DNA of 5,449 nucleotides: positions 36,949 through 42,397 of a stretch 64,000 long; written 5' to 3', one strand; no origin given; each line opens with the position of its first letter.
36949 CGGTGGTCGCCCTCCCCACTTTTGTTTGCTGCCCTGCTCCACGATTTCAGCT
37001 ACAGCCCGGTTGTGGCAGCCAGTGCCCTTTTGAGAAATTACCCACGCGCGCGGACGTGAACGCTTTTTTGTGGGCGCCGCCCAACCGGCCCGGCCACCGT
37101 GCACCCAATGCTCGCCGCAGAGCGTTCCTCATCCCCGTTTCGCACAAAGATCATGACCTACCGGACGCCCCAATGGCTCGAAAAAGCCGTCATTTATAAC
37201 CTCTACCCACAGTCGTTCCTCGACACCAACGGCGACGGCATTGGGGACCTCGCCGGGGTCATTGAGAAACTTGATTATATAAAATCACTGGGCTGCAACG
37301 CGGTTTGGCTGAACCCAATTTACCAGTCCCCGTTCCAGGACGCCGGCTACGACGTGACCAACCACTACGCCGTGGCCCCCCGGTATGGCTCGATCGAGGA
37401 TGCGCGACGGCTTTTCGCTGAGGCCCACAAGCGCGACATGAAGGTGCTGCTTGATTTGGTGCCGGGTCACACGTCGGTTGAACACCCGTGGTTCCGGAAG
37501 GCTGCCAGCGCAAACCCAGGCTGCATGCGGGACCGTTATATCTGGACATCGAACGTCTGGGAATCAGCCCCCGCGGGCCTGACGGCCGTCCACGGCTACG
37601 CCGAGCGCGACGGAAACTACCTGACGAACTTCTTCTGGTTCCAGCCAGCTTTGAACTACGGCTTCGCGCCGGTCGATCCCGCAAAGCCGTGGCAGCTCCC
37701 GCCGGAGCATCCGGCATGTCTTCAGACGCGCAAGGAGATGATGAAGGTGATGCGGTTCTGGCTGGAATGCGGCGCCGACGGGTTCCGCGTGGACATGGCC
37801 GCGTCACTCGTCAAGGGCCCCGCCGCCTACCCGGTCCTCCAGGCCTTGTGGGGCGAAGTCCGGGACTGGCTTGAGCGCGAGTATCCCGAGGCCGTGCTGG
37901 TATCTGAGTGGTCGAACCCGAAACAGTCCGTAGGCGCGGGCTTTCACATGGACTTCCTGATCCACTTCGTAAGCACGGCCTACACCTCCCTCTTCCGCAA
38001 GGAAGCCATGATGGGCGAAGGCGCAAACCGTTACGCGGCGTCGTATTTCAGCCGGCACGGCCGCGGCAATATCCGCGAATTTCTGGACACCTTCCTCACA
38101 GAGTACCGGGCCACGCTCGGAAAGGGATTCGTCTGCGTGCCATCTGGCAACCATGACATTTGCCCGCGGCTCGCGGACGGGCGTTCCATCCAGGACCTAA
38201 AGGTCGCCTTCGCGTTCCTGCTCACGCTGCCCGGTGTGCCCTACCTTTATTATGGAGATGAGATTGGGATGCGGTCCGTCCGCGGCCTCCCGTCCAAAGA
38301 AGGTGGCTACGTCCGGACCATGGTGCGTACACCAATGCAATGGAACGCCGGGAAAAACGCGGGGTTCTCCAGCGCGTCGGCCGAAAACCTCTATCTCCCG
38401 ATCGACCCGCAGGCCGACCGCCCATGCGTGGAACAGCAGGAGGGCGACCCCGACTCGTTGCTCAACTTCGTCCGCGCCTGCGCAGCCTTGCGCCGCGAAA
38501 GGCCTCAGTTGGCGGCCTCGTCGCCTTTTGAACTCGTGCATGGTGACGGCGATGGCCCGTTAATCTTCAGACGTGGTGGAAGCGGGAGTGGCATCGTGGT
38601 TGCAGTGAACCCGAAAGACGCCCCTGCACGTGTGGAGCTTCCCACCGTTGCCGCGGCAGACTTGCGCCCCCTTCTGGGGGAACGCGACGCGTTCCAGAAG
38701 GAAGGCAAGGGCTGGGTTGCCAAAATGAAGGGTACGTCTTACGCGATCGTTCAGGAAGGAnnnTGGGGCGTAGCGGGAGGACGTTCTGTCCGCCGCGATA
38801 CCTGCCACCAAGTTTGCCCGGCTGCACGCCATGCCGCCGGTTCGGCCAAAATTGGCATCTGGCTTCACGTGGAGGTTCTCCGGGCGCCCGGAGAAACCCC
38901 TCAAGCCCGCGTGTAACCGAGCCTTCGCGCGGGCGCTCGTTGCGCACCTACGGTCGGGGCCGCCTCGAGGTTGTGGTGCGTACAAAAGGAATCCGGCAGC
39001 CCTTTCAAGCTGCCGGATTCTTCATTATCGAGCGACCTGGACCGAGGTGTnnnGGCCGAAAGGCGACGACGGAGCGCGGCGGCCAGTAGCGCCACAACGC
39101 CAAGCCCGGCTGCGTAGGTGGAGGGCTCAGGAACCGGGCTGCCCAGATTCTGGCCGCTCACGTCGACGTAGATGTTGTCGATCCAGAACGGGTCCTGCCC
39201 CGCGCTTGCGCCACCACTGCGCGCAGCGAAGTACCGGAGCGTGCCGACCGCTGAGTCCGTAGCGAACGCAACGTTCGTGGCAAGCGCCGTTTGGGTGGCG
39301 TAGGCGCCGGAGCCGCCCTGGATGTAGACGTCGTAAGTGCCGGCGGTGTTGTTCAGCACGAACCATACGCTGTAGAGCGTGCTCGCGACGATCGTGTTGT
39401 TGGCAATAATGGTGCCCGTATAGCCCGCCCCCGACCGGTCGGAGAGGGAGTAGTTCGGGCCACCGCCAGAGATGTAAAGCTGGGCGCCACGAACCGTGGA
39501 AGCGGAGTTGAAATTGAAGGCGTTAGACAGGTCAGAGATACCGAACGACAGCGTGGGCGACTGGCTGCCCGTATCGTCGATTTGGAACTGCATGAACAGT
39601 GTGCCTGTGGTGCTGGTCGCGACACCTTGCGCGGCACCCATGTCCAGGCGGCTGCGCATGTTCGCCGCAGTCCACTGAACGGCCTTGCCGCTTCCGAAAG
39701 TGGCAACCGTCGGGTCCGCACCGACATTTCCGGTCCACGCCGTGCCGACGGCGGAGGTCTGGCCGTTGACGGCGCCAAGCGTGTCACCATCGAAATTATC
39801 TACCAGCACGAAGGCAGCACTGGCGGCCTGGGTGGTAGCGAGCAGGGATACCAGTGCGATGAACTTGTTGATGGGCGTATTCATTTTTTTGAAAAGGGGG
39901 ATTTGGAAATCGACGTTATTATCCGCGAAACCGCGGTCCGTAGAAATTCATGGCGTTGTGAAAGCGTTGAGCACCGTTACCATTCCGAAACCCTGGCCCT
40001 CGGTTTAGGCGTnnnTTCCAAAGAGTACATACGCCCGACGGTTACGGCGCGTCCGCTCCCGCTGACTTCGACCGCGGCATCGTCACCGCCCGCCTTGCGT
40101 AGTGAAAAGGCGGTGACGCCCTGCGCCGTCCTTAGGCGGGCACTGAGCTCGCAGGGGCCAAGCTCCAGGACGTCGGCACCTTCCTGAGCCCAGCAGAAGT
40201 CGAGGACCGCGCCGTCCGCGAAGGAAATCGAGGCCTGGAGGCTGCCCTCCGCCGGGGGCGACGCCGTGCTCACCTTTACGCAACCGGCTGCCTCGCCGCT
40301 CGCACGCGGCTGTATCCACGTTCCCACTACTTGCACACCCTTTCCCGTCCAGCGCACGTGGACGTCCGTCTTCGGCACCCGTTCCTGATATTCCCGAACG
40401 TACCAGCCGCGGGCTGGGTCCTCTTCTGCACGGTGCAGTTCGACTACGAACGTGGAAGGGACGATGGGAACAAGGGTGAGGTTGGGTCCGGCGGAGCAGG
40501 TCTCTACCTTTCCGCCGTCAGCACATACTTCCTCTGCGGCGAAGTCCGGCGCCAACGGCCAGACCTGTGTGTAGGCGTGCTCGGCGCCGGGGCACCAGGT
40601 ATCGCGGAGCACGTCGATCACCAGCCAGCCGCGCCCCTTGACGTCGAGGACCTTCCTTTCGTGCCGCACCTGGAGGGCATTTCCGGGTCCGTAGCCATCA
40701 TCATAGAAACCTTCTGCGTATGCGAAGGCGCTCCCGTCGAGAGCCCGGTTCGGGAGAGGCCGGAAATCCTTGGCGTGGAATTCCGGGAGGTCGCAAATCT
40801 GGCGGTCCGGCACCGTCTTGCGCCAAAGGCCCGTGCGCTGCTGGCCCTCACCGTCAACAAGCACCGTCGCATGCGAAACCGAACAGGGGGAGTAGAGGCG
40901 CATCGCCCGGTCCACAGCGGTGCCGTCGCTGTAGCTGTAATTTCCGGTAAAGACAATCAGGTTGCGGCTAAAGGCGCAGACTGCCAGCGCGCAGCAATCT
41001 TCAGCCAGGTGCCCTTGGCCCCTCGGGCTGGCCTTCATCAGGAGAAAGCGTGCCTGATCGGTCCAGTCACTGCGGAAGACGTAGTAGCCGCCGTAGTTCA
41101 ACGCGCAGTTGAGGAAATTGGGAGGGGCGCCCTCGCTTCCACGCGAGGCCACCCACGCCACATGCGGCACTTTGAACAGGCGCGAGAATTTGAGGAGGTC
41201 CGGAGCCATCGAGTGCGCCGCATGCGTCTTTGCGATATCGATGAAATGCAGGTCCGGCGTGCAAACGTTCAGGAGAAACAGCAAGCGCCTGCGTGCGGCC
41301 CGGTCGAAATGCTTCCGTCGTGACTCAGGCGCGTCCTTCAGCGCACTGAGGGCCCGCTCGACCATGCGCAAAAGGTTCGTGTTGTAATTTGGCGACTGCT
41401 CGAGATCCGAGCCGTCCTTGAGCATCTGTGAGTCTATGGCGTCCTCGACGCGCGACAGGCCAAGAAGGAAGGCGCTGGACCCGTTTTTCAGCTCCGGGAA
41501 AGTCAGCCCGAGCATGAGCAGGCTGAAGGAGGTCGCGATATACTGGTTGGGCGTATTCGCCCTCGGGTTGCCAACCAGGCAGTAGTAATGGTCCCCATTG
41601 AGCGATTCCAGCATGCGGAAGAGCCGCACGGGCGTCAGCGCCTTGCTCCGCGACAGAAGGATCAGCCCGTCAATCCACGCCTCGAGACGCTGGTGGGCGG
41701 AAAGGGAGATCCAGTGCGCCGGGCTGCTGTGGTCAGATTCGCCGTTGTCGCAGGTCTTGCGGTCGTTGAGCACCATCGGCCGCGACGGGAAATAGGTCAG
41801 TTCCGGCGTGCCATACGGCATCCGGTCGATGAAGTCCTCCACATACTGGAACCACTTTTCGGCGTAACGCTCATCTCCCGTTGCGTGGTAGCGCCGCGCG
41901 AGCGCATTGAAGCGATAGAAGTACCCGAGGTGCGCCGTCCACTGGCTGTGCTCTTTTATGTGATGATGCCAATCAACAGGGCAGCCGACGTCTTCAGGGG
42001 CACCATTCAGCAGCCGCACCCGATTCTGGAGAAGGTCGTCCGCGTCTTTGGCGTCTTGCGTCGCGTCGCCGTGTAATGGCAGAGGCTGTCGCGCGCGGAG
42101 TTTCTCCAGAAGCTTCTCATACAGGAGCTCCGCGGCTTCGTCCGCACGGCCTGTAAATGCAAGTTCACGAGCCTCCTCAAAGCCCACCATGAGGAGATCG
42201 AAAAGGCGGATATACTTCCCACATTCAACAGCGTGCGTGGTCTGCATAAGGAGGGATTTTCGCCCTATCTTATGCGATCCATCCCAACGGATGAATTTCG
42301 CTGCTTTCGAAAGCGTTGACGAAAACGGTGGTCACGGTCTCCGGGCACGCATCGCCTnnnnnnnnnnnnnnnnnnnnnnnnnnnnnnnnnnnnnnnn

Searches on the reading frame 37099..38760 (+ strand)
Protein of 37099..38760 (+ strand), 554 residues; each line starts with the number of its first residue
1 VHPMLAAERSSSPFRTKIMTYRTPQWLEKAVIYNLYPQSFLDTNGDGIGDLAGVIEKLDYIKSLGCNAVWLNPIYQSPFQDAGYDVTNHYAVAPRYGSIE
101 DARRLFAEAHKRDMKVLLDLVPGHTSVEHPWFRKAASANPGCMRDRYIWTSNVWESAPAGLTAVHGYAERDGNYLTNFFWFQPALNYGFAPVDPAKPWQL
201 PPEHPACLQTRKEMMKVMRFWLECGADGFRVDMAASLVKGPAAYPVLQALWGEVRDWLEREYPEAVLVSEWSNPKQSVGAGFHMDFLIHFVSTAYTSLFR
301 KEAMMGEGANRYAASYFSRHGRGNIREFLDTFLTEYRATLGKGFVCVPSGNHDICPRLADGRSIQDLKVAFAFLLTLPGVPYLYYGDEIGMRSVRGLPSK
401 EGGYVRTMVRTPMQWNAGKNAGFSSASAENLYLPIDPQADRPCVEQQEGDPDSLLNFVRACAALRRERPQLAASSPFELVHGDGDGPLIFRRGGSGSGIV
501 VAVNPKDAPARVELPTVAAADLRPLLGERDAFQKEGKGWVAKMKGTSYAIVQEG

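Call 8: search_protein_families(library=pfam, proteins=[window:37099-38760:+], max_evalue=0.001)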
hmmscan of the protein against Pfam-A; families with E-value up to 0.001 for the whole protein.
window:37099-38760:+ (554 aa): 2 families
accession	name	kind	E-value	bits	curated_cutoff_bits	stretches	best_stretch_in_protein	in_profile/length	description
PF00128.31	Alpha-amylase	-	1.4e-72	245.9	22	1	35-471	2-443/446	Alpha amylase, catalytic domain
PF11941.14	DUF3459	-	0.00061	20.6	22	0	458-525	2-67/90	Domain of unknown function (DUF3459)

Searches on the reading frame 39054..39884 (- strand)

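Call 7: search_protein_families(library=pfam, proteins=[window:39054-39884:-], max_evalue=0.001)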
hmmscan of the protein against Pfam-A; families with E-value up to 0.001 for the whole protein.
window:39054-39884:- (277 aa): 1 family
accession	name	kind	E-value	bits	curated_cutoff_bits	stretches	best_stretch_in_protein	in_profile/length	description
PF07589.16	PEP-CTERM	-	0.00014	22.3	20.7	1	250-274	1-24/24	PEP-CTERM motif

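Call 29: search_protein_families(library=ncbifam, proteins=[window:39054-39884:-], max_evalue=1)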
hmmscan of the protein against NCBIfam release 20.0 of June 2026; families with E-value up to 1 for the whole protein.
window:39054-39884:- (277 aa): 6 families
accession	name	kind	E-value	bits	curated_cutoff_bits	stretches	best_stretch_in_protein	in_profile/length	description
NF038126.1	PEP_CTERM_FxDxF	subfamily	0.0084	16.4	50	1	246-268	137-162/165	FxDxF family PEP-CTERM protein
NF041927.1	Xrt_dep_XDP1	equivalog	0.01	15.8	125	1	39-274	40-241/242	exosortase-dependent surface protein XDP1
TIGR02595.1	PEP_CTERM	domain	0.021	15.6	16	1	251-274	1-22/24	PEP-CTERM sorting domain-containing protein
NF038129.1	PEP_NF038129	equivalog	0.038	13.8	65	1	128-274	54-194/194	NF038129 family PEP-CTERM protein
TIGR03901.2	MYXO-CTERM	domain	0.057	13.8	20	1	255-274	13-32/34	MYXO-CTERM sorting domain-containing protein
NF045826.1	lipo_P68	equivalog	0.084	11.3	200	1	110-216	262-361/669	P68 family surface lipoprotein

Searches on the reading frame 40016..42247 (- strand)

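Call 7: search_protein_families(library=pfam, proteins=[window:40016-42247:-], max_evalue=0.001)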
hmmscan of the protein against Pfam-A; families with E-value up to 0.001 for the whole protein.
window:40016-42247:- (744 aa): 2 families
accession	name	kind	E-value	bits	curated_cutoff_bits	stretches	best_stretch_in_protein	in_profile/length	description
PF16889.11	Hepar_II_III_N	-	1e-23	84.7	22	1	17-334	6-306/340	Heparinase II/III N-terminus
PF07940.18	Hepar_II_III_C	-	1.7e-13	51.1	24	1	383-627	9-218/237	Heparinase II/III-like, C-terminal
